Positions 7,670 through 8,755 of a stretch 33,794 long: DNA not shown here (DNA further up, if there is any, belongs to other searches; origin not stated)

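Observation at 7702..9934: Low-GC three-gene operon ending in a PIN-like nuclease: candidate undescribed toxin/defence system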

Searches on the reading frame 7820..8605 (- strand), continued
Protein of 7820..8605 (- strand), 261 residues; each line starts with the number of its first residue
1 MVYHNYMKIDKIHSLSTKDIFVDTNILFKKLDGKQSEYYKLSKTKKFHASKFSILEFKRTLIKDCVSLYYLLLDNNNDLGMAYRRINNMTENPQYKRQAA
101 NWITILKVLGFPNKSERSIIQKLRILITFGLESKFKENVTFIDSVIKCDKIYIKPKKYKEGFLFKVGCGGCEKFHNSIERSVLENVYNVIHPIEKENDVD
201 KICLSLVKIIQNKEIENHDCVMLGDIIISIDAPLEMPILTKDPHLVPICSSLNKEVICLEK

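Call 60: fold_search(model_id=the predicted structure, library=pdb)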
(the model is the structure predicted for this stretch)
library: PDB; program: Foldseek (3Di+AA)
matches with E <= 10: 62; with E <= 0.001: 0
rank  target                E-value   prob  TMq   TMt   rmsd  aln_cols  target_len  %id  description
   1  1ye5_A                4.4e-01  0.57  0.26  0.41   9.7       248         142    9  Crystal structure of hypothetical protein of unknown function from pyrococcus horikoshii OT3 (released 2005-05-17)
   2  9k0b_A                1.5e+00  0.18  0.17  0.16   7.3        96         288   18  Structure of Pictet-Spenglerases KslB in complex with L-Trp (released 2025-06-18)
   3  7e8k_D                1.5e+00  0.10  0.20  0.23  13.0       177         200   11  Crystal structure of Proteinaceous RNase P (PRORP) from Planctomycetes bacterium GWF2_40_8 (released 2022-03-02)
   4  9ns6_E                1.6e+00  0.10  0.18  0.16  11.9       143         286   17  KslB apoenzyme (released 2025-04-23)
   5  7e8j_A                1.8e+00  0.06  0.17  0.20  15.0       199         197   11  Crystal structure of Proteinaceous RNase P (PRORP) from Thermococcus celer (released 2022-03-02)
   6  7e8k_B                1.9e+00  0.07  0.18  0.21  13.8       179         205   11  Crystal structure of Proteinaceous RNase P (PRORP) from Planctomycetes bacterium GWF2_40_8 (released 2022-03-02)
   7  6o1w_A                2.2e+00  0.07  0.16  0.12  17.6       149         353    7  Structure of pCW3 conjugation coupling protein TcpA monomer orthorhombic crystal form (released 2020-02-26)
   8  2jga                  2.2e+00  0.03  0.16  0.16  17.3       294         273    7  Crystal structure of human cytosolic 5'-nucleotidase III in complex with phosphate and magnesium (released 2007-04-03)
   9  1ye5_B                2.4e+00  0.18  0.26  0.38   8.8       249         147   10  Crystal structure of hypothetical protein of unknown function from pyrococcus horikoshii OT3 (released 2005-05-17)
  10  9nss_B                2.4e+00  0.12  0.18  0.15   7.5        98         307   18  Bacterial Pictet-Spenglerase KslB in complex with L-Trp alternative binding mode (released 2025-04-23)
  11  9k0a_B                2.5e+00  0.13  0.17  0.16   7.4        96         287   18  Structure of Pictet-Spenglerases KslB in complex with product (released 2025-06-18)
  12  9nst_D                2.5e+00  0.08  0.18  0.16  11.6       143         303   15  Bacterial Pictet-Spenglerase KslB in complex with product of L-Trp and a-ketoglutaric acid (released 2025-04-23)
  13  5b2o_A                2.7e+00  0.03  0.15  0.05  19.2       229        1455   10  Crystal structure of Francisella novicida Cas9 in complex with sgRNA and target DNA (TGG PAM) (released 2016-03-02)
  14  9nsc_D                2.8e+00  0.08  0.18  0.16  11.7       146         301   15  Bacterial Pictet-Spenglerase KslB in complex with L-Trp (released 2025-04-23)
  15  7e8j_B                2.8e+00  0.07  0.19  0.23  15.1       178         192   11  Crystal structure of Proteinaceous RNase P (PRORP) from Thermococcus celer (released 2022-03-02)
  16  3i8o                  3.1e+00  0.21  0.29  0.48  10.0       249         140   11  A domain of a functionally unknown protein from Methanocaldococcus jannaschii DSM 2661. (released 2009-07-21)
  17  1y82_A                3.3e+00  0.18  0.26  0.40   9.1       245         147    8  Conserved hypothetical protein Pfu-367848-001 from Pyrococcus furiosus (released 2005-01-25)
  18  7e8o_B                3.3e+00  0.04  0.16  0.19  11.8       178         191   11  Crystal structure of proteinaceous RNase P(PRORP) from Planctomycetes bacterium GWF2_40_8 complexed with Escherichia c (released 2022-03-02)
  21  2i6x                  3.6e+00  0.05  0.12  0.14  14.7       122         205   13  The structure of a predicted HAD-like family hydrolase from Porphyromonas gingivalis. (released 2006-10-10)
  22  3nas_A                3.6e+00  0.04  0.19  0.22  15.2       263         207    7  The crystal structure of beta-phosphoglucomutase from Bacillus subtilis (released 2010-07-28)
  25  8wbq_B                4.4e+00  0.03  0.19  0.18  17.8       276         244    9  Crystal structure of cis-Epoxysuccinate Hydrolases RhCESH[L] mutant E212Q complexed with L-TA. (released 2024-01-31)
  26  4chg_A                4.9e+00  0.16  0.29  0.49   8.0       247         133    8  Crystal structure of VapBC15 complex from Mycobacterium tuberculosis (released 2014-11-12)
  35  7vwo_A                6.6e+00  0.05  0.21  0.32  11.9       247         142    8  TA complex from Mycobacterium tuberculosis (released 2022-11-16)
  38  1v96_A                7.3e+00  0.09  0.26  0.41   9.1       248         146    9  Crystal structure of hypothetical protein of unknown function from pyrococcus horikoshii OT3 (released 2005-02-01)
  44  3cnh_B                8.1e+00  0.06  0.12  0.15   7.6        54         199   11  Crystal structure of predicted hydrolase of haloacid dehalogenase-like superfamily (NP_295428.1) from Deinococcus radi (released 2008-04-08)
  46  4f71_A                8.1e+00  0.01  0.16  0.19  16.2       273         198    9  Crystal structure of had family enzyme bt-2542 (target efi-501088) from Bacteroides thetaiotaomicron, wild-type protei (released 2012-06-20)
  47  4jb3                  8.5e+00  0.10  0.11  0.13   4.5        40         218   22  Crystal structure of BT_0970, a had family phosphatase from bacteroides thetaiotaomicron VPI-5482, TARGET EFI-501083, wi (released 2013-03-13)
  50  2fps_B                9.0e+00  0.06  0.12  0.17   7.2        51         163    0  Crystal structure of the N-terminal domain of E.coli HisB- Apo Ca model. (released 2006-09-05)
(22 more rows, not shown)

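Call 61: search_protein_families(library=pfam, proteins=[L011:3199-4686:+, L012:3926-5263:+, L012:5337-7022:+, L018:317-4393:+, L018:4602-5366:+, L018:5370-5981:+, L017:1719-3176:+, L017:3179-4060:+, L017:4649-5365:+, L013:5512-6642:+], max_evalue=0.01)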
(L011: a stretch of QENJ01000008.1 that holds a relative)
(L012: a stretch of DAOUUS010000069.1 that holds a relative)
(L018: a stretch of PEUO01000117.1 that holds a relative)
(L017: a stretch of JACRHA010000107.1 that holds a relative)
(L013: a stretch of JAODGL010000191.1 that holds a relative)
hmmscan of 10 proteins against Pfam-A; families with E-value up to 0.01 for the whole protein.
L011:3199-4686:+ (495 aa): 5 families
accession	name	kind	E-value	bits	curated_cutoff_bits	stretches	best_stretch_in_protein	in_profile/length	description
PF01935.23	DUF87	-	1.4e-44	153.2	23.2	1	102-324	1-220/220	Helicase HerA, central domain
PF12846.13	AAA_10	-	2.7e-05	23.9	27.5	0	124-174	22-70/362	AAA-like domain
PF05872.18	HerA_C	-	0.00099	18.3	22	0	118-169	16-67/502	Helicase HerA-like C-terminal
PF10412.15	TrwB_AAD_bind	-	0.0078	15.6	20.5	0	121-165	13-57/387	Type IV secretion-system coupling protein DNA-binding domain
PF02534.20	T4SS-DNA_transf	-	0.0087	15.4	20.1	0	116-174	44-93/468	Type IV secretory system Conjugative DNA transfer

L012:3926-5263:+ (445 aa): 3 families
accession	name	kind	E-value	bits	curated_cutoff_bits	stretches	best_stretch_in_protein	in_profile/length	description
PF00152.25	tRNA-synt_2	-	3.6e-89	299.3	25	1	133-439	3-307/308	tRNA synthetases class II (D, K and N)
PF01336.31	tRNA_anti-codon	-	1.1e-16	60.9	27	1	34-113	1-75/75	OB-fold nucleic acid binding domain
PF01409.25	tRNA-synt_2d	-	0.0022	18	19.8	0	411-434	213-236/246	tRNA synthetases class II core domain (F)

L012:5337-7022:+ (561 aa): 9 families
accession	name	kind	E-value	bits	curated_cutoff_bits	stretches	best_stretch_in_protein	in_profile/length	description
PF07992.20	Pyr_redox_2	-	2.9e-10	40.5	26.1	1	78-170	4-83/291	Pyridine nucleotide-disulphide oxidoreductase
PF13450.12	NAD_binding_8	-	2.5e-09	37.7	21.9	1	79-128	1-50/68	NAD(P)-binding Rossmann-like domain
PF00890.30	FAD_binding_2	-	6.3e-08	32.6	20.4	1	77-114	2-39/414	FAD binding domain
PF12831.13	FAD_oxidored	-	2.7e-07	30.7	27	1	78-114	3-39/416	FAD dependent oxidoreductase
PF01266.30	DAO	-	3.9e-05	23.8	27.9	1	77-110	2-35/353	FAD dependent oxidoreductase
PF01134.28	GIDA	-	8.1e-05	22.3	22.1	1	78-126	3-41/391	Glucose inhibited division protein A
PF03486.20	HI0933_like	-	0.00014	21.9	50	1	77-111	3-37/244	HI0933-like protein Rossmann domain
PF00070.33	Pyr_redox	-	0.0017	19.2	22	1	77-110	2-35/82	Pyridine nucleotide-disulphide oxidoreductase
PF01593.30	Amino_oxidase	-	0.0061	16.3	19.8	0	84-114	1-31/443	Flavin containing amine oxidoreductase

L018:317-4393:+ (1358 aa): 3 families
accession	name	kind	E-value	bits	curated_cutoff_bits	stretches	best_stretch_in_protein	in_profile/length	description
PF07669.17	Eco57I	-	5.3e-18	66.1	25.3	2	539-805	1-92/171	Eco57I restriction-modification methylase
PF02384.22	N6_Mtase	-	1.6e-07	31.4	20.4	1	444-564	21-103/311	N-6 DNA Methylase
PF20473.4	MmeI_Mtase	-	0.00071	19.3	27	1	480-563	11-87/259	MmeI, DNA-methyltransferase domain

L018:4602-5366:+ (254 aa): 0 families

L018:5370-5981:+ (203 aa): 0 families

L017:1719-3176:+ (485 aa): 1 family
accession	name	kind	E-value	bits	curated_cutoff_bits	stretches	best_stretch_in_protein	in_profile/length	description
PF01139.22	RtcB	-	7.2e-169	563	27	1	48-485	1-426/426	tRNA-splicing ligase RtcB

L017:3179-4060:+ (293 aa): 11 families
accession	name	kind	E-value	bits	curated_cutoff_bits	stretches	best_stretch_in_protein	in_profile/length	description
PF02492.25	cobW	-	1.1e-46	159.1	20.7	1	6-176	1-178/180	CobW/HypB/UreG, nucleotide-binding domain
PF07683.19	CobW_C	-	2.6e-12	46.9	22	1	208-291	1-93/94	Cobalamin synthesis protein cobW C-terminal domain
PF00009.33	GTP_EFTU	-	8.1e-06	26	26.5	0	114-258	92-151/188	Elongation factor Tu GTP binding domain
PF01637.24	ATPase_2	-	1.3e-05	25.6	33.2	1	3-48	18-65/225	ATPase domain predominantly from Archaea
PF13191.12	AAA_16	-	0.00025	22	32.6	1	2-40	21-60/167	AAA ATPase domain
PF25199.1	nSTAND_NTPase5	-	0.0023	18.2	34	1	3-25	39-61/145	Novel STAND NTPase 5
PF13401.12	AAA_22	-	0.0026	18.5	27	1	6-41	6-33/130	AAA domain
PF13238.12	AAA_18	-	0.0027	18.6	29.4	1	8-51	1-39/128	AAA domain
PF13173.12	AAA_14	-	0.006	17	27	0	5-40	2-37/129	AAA domain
PF03266.21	NTPase_1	-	0.006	16.9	23.9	0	8-31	2-25/168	NTPase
PF20720.3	nSTAND3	-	0.0079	16.3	27.2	0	5-31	17-43/155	Novel STAND NTPase 3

L017:4649-5365:+ (238 aa): 0 families

L013:5512-6642:+ (376 aa): 1 family
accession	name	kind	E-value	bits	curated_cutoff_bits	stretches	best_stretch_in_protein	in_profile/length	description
PF01950.21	FBPase_3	-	3.3e-179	596.1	25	1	8-373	1-361/361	Fructose-1,6-bisphosphatase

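Call 70: search_protein_families(library=ncbifam, proteins=[P0023, P0026, P0042, L018:5968-6813:+, L017:5929-6783:+, L018:4602-5366:+, L018:5370-5981:+, L017:4649-5365:+, L011:4762-5406:+, L011:5394-5999:+], max_evalue=0.05)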
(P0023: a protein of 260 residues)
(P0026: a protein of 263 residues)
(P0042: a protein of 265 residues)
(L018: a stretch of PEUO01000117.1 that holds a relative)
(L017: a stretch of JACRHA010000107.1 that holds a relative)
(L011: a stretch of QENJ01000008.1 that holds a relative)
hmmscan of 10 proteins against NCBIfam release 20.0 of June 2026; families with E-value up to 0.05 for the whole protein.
P0023 (260 aa): 1 family
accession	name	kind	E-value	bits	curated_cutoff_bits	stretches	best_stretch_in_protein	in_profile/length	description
NF052299.1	CT360_fam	equivalog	0.013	15.1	250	1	77-144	50-118/207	CT360 family protein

P0026 (263 aa): 0 families

P0042 (265 aa): 0 families

L018:5968-6813:+ (281 aa): 0 families

L017:5929-6783:+ (284 aa): 0 families

L018:4602-5366:+ (254 aa): 1 family
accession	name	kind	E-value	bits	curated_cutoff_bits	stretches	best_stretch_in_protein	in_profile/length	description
TIGR04255.1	sporadTIGR04255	subfamily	9.4e-10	38.7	30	1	69-240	73-231/252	TIGR04255 family protein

L018:5370-5981:+ (203 aa): 0 families

L017:4649-5365:+ (238 aa): 1 family
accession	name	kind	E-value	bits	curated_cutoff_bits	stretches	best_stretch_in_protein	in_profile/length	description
TIGR04255.1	sporadTIGR04255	subfamily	8.2e-05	22.5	30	1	48-209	70-218/252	TIGR04255 family protein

L011:4762-5406:+ (214 aa): 1 family
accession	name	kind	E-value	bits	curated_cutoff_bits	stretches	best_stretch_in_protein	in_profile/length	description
NF038324.1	DrmB_fam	subfamily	0.0047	15.8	240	1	96-152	118-171/604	DrmB family protein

L011:5394-5999:+ (201 aa): 0 families

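Call 73: fold_search(model_id=the predicted structure, library=viral)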
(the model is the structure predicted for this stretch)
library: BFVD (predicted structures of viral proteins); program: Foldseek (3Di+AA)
matches with E <= 10: 42; with E <= 0.001: 0
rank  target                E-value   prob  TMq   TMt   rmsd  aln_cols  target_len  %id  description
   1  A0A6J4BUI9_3          1.2e+00  0.03  0.13  0.06  21.0       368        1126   10  (no name in the UniProt tables at hand)
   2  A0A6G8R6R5            2.2e+00  0.13  0.13  0.22   9.3        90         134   17  Uncharacterized protein [Synechococcus phage S-H34]
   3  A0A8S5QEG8            2.9e+00  0.21  0.21  0.42   6.8        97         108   20  Uncharacterized protein [Siphoviridae sp. ctr2f5]
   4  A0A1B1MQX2            3.2e+00  0.02  0.10  0.04  17.4       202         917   15  Viral protein 80 kDa [Lymantria dispar multicapsid nuclear polyhedrosis virus]
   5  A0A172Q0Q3            3.7e+00  0.06  0.22  0.27  13.8       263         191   11  5' nucleotidase, deoxy (Pyrimidine), cytosolic type C protein [Acinetobacter phage vB_AbaM_ME3]
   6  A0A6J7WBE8            3.9e+00  0.20  0.23  0.33   4.6       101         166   13  Uncharacterized protein (Fragment) [uncultured Caudovirales phage]
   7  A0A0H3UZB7            3.9e+00  0.10  0.17  0.34   8.5        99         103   11  (no name in the UniProt tables at hand)
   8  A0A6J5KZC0            3.9e+00  0.02  0.15  0.15  16.6       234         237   10  site-specific DNA-methyltransferase (adenine-specific) [uncultured Caudovirales phage]
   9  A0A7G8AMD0            5.0e+00  0.05  0.22  0.21  15.5       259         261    8  (no name in the UniProt tables at hand)
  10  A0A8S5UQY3            5.5e+00  0.06  0.12  0.09  11.2        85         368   10  Exodeoxyribonuclease 8 [Podoviridae sp. ctQyH19]
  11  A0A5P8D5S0            5.8e+00  0.01  0.10  0.06  26.0       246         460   10  (no name in the UniProt tables at hand)
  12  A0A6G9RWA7            6.4e+00  0.01  0.13  0.04  18.4       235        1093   14  RNA-dependent RNA polymerase [Plasmopara viticola lesion associated narnavirus 33]
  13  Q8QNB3                6.8e+00  0.06  0.16  0.28   8.5       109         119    9  EsV-1-174 [Ectocarpus siliculosus virus 1 (isolate New Zealand/Kaikoura/1988)]
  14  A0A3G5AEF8            6.8e+00  0.03  0.10  0.22  13.9        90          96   14  Uncharacterized protein [Satyrvirus sp.]
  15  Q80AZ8                6.8e+00  0.02  0.16  0.14  14.2       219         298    8  G5R-like protein [Orf virus]
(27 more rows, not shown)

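Call 79: search_protein_families(library=pfam, proteins=[L010:3257-4075:-, L010:4094-4657:-, L010:6743-7564:-, L021:817-2229:+], max_evalue=0.001)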
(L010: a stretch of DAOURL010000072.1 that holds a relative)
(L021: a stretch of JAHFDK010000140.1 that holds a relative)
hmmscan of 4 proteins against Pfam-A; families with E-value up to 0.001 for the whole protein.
L010:3257-4075:- (272 aa): 8 families
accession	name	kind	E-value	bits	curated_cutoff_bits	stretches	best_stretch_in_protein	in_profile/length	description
PF10609.15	ParA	-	7.1e-100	333.9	27.1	1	20-265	1-245/246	NUBPL iron-transfer P-loop NTPase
PF01656.29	CbiA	-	1.3e-14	54.7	25.4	1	25-245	1-124/125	CobQ/CobB/MinD/ParA nucleotide binding domain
PF13614.12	AAA_31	-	2.7e-09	37.6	27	1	24-74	3-52/177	AAA domain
PF02374.21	ArsA_ATPase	-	5.8e-07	29.5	24.3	1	23-58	1-36/305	Anion-transporting ATPase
PF20720.3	nSTAND3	-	1.2e-05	25.5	27.2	1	22-57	16-51/155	Novel STAND NTPase 3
PF09140.17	MipZ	-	1.9e-05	24.5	20.7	1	23-63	1-41/262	ATPase MipZ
PF25199.1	nSTAND_NTPase5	-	0.00015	22.1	34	1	17-63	35-82/145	Novel STAND NTPase 5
PF13481.12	AAA_25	-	0.00049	20.2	27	0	21-52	29-61/195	AAA domain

L010:4094-4657:- (187 aa): 4 families
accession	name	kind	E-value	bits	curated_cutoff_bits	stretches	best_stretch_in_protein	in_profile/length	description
PF02001.22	DUF134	-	1.2e-21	77.5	27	1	37-130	6-97/98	Protein of unknown function DUF134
PF09723.15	Zn_ribbon_8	-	0.00015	22.2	34.4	1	138-169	6-39/41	Zinc ribbon domain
PF20432.4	Xre-like-HTH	-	0.00039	21.1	25.8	1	77-108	17-47/63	Antitoxin Xre-like helix-turn-helix domain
PF12760.12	Zn_ribbon_IS1595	-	0.00065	20.1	25.4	0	131-145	31-45/46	Transposase zinc-ribbon domain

L010:6743-7564:- (273 aa): 1 family
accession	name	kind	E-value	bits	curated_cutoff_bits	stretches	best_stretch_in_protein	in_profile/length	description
PF01515.24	PTA_PTB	-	0.00051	19.9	24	0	79-170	114-210/319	Phosphate acetyl/butaryl transferase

L021:817-2229:+ (470 aa): 1 family
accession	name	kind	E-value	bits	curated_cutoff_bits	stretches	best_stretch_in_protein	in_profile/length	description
PF07287.17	AtuA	-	9.9e-25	87.6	22.8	1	12-422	1-410/437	Acyclic terpene utilisation family protein AtuA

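Call 92: list_cluster_members(proteins=[P0023, P0026, P0030, P0035, P0042, P0047, P0057, P0065, L018:5968-6813:+, L017:5929-6783:+])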
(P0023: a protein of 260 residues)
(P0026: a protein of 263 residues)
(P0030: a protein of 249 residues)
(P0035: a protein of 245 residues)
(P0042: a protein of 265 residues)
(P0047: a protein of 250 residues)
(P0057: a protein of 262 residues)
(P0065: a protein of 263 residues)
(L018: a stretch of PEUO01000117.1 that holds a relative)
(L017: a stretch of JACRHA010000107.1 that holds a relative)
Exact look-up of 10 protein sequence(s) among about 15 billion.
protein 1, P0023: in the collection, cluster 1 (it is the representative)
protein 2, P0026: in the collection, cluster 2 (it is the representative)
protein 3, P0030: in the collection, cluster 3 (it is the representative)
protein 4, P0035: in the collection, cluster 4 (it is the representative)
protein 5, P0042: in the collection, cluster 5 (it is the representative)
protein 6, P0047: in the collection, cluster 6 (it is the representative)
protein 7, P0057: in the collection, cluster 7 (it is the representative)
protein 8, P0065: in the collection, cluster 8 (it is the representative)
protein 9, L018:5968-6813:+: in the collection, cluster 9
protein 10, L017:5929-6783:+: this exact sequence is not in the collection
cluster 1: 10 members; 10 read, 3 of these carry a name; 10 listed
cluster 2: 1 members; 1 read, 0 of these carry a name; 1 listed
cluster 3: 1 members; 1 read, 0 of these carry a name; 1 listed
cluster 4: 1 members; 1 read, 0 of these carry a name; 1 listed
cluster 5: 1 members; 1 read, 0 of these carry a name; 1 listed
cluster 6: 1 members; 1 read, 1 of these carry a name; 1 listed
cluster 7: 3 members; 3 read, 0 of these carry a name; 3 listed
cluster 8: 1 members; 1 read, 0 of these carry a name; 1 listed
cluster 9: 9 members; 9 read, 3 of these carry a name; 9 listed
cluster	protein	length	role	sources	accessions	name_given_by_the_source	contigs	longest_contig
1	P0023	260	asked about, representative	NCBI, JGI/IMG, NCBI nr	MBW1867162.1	MAG: hypothetical protein JRI38_05390 [Deltaproteobacteria bacterium] | hypothetical protein [Deltaproteobacteria bacterium]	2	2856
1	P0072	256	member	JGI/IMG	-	hypothetical protein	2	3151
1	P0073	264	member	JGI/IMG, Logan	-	hypothetical protein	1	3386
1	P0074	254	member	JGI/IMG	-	-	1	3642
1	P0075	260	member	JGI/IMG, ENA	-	-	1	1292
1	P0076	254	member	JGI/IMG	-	-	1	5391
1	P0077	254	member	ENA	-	-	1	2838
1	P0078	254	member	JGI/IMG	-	-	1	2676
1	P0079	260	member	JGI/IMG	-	-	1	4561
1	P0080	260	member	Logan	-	-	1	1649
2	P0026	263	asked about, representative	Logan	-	-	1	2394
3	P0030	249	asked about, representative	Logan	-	-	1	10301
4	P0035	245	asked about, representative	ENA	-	-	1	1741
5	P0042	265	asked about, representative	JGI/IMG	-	-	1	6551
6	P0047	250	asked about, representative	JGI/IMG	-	hypothetical protein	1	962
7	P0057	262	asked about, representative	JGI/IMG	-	-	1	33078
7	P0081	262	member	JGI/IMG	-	-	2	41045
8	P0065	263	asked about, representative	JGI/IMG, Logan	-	-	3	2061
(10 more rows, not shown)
